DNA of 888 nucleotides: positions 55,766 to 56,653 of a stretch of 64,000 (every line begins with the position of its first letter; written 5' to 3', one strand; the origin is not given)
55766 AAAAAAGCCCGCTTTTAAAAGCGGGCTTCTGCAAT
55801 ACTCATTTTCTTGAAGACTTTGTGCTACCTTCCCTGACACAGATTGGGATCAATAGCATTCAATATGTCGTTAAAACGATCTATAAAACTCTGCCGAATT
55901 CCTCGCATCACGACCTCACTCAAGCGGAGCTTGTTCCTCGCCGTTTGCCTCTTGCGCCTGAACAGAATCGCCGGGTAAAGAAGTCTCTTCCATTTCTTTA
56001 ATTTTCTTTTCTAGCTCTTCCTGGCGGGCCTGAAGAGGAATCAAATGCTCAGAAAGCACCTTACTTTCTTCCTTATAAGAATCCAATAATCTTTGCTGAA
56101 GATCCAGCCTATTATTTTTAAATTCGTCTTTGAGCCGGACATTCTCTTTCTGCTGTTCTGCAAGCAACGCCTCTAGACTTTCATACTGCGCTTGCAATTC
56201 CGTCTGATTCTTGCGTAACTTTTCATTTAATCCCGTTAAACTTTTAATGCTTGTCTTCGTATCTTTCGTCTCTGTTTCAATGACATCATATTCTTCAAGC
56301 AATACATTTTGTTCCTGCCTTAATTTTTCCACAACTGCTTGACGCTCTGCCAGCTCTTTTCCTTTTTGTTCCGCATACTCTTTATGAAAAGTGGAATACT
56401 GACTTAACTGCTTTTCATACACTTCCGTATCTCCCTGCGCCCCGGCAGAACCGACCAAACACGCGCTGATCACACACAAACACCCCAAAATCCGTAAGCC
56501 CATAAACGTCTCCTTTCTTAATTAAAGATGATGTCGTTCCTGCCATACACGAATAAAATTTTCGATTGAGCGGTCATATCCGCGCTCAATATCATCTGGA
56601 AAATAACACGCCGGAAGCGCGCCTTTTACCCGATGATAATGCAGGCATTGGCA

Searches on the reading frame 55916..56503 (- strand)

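Call 50: search_protein_families(library=pfam, proteins=[window:55916-56503:-], max_evalue=0.00001)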
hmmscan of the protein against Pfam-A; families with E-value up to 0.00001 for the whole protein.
window:55916-56503:- (195 aa): 0 families

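Call 54: search_protein_families(library=pfam, proteins=[window:55916-56503:-], max_evalue=0.01)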
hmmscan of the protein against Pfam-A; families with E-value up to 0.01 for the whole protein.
window:55916-56503:- (195 aa): 2 families
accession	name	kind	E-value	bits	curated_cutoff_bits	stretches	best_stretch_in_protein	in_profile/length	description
PF17675.6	APG6_N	-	0.0014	19.5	45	1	27-130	19-127/132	Apg6 coiled-coil region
PF13476.12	AAA_23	-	0.007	17.4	27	0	12-173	39-191/201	AAA domain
